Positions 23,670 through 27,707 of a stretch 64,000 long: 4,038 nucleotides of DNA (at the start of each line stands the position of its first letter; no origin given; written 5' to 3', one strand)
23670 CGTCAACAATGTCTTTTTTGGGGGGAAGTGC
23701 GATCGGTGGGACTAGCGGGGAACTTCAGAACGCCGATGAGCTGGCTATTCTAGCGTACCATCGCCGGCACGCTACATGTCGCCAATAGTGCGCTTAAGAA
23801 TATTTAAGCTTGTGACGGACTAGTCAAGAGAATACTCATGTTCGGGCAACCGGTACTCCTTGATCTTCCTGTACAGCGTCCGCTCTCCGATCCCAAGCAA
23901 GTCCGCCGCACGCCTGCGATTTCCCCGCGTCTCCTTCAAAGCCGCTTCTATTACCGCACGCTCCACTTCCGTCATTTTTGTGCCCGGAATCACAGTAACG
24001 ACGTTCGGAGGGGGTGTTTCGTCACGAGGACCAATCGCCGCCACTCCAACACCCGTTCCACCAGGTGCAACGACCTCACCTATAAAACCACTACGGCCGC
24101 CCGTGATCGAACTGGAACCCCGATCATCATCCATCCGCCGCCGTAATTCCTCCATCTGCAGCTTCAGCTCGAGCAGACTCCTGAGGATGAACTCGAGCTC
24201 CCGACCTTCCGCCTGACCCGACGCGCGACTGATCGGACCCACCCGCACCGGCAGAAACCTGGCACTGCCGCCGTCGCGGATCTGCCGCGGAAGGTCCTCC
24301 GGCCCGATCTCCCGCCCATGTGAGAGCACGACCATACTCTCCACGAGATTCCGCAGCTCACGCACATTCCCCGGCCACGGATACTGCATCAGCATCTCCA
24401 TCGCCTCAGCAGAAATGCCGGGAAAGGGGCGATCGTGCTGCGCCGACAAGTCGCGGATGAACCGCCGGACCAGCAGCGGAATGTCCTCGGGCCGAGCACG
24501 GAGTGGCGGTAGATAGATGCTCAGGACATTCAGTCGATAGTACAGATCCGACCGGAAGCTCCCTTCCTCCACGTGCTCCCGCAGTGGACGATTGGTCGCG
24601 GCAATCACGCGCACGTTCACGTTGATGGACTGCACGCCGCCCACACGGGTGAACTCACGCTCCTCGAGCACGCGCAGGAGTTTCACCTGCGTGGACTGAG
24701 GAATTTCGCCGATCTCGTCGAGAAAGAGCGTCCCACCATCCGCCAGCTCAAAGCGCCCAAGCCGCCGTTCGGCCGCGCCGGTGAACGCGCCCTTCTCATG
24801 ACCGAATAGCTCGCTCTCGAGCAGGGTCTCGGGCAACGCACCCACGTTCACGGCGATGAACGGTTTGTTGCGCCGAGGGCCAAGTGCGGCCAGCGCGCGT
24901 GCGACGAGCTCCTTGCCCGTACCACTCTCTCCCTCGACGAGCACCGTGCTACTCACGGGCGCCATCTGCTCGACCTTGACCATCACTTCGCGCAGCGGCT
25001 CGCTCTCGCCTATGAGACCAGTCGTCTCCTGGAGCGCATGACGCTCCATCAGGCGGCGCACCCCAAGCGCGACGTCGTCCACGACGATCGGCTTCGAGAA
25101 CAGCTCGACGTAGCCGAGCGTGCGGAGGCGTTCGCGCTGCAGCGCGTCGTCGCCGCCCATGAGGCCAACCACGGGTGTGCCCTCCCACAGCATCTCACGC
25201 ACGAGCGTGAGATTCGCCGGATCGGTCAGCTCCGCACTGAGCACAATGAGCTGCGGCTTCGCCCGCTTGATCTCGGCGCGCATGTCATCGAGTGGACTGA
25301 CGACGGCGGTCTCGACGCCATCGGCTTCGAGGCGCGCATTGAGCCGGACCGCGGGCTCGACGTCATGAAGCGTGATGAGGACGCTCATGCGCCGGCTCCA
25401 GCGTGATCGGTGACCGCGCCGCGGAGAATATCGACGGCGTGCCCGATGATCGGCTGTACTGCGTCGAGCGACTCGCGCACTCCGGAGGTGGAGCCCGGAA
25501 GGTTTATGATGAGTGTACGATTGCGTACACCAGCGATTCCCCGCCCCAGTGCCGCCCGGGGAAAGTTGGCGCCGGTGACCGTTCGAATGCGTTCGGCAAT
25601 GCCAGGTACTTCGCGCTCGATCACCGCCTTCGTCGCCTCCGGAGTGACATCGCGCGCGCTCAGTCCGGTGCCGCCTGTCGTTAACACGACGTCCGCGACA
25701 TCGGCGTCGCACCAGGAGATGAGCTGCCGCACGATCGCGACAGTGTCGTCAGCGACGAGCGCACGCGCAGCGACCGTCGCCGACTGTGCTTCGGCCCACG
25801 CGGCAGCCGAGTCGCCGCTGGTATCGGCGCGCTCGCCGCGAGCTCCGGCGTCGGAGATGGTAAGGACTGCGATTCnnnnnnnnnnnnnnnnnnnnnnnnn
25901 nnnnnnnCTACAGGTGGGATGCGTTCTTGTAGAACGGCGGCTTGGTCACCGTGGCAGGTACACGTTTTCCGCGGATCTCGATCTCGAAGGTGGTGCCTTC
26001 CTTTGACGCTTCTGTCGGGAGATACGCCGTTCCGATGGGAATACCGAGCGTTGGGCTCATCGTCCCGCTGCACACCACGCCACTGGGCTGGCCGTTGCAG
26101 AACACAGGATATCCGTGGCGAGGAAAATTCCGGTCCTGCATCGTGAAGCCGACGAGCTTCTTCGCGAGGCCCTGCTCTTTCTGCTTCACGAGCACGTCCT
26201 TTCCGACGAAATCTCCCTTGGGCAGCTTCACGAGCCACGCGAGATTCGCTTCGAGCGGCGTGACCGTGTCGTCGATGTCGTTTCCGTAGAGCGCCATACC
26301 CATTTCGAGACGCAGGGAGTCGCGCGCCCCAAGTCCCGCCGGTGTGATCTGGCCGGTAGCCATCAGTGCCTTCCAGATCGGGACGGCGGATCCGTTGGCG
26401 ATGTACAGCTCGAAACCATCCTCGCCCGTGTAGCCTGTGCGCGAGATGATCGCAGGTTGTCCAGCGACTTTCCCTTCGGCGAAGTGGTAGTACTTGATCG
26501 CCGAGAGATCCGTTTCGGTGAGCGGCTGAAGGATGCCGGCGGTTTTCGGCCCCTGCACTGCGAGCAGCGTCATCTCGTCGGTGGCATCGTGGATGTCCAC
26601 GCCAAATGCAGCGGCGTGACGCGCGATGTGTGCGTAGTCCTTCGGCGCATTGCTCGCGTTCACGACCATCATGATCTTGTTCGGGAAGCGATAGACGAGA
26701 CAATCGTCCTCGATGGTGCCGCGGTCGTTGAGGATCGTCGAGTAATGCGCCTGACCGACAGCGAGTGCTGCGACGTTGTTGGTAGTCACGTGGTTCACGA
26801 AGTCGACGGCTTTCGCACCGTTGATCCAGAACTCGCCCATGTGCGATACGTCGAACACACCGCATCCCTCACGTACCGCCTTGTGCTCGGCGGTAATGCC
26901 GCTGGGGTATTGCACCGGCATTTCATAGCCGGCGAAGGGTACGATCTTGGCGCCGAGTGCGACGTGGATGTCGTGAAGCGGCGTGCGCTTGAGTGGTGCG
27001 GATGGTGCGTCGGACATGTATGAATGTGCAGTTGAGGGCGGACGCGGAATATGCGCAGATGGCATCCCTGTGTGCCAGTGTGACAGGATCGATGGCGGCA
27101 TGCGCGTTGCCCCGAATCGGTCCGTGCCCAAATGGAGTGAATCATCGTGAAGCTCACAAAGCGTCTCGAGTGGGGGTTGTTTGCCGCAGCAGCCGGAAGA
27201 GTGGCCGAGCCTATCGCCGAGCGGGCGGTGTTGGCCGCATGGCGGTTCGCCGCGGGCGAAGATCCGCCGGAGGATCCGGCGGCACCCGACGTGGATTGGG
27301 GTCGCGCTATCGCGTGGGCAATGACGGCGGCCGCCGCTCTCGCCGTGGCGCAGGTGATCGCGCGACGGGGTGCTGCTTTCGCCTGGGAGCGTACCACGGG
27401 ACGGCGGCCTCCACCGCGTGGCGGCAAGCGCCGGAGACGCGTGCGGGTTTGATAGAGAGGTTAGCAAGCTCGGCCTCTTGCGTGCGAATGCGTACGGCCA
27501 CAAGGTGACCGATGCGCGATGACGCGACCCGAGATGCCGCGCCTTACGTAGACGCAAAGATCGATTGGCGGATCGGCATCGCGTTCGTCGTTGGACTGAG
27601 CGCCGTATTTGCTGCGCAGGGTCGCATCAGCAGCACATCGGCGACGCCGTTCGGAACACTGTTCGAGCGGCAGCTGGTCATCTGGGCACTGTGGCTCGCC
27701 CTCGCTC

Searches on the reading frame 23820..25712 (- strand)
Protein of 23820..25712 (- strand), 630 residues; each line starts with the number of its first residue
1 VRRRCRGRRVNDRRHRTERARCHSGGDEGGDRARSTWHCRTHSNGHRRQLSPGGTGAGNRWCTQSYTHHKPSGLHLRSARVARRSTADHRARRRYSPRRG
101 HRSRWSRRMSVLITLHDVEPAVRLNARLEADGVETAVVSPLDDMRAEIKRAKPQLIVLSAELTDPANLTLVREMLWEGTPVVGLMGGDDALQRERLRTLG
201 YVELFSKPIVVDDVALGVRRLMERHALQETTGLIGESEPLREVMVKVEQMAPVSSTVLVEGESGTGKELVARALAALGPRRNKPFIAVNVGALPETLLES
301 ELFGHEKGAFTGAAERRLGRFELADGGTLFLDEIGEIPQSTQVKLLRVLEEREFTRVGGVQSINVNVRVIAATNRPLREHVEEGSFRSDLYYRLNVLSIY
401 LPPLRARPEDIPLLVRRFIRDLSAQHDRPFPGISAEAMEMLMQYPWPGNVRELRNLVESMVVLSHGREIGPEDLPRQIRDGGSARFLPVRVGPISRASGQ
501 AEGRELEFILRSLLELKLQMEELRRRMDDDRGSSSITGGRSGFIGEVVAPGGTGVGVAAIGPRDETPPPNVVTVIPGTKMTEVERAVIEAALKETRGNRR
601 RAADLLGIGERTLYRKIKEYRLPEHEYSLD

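Call 12: search_protein_families(library=pfam, proteins=[window:23820-25712:-], max_evalue=0.001)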
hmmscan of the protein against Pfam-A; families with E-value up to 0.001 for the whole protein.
window:23820-25712:- (630 aa): 8 families
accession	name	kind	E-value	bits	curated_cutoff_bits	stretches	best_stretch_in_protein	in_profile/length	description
PF00158.32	Sigma54_activat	-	1e-69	234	20.2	1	233-399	1-167/168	Sigma-54 interaction domain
PF25601.1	AAA_lid_14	-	4.9e-28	97.2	27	1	405-482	1-78/87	AAA+ ATPase lid domain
PF14532.12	Sigma54_activ_2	-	5.2e-18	66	25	1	234-404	1-138/138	Sigma-54 interaction domain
PF02954.25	HTH_8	-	1.7e-15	56.9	22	1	580-620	2-42/42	Bacterial regulatory protein, Fis family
PF07728.20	AAA_5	-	2.9e-11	44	22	1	257-378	2-126/139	AAA domain (dynein-related subfamily)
PF00004.35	AAA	-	2.8e-05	25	21.2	1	257-376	1-111/131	ATPase family associated with various cellular activities (AAA)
PF01078.27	Mg_chelatase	-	7.1e-05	22.7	20.3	0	312-374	93-157/207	Magnesium chelatase, subunit ChlI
PF07724.20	AAA_2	-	0.00037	21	27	1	255-379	4-129/166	AAA domain (Cdc48 subfamily)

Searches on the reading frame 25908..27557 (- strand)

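Call 12: search_protein_families(library=pfam, proteins=[window:25908-27557:-], max_evalue=0.001)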
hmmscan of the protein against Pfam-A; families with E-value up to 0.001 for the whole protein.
window:25908-27557:- (549 aa): 2 families
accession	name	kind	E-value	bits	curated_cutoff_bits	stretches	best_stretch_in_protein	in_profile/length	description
PF01571.26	GCV_T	-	1.7e-94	316.3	25.6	1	194-441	1-254/255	Aminomethyltransferase folate-binding domain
PF08669.17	GCV_T_C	-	5.1e-28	97.2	25.9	1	466-544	1-80/80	Glycine cleavage T-protein C-terminal barrel domain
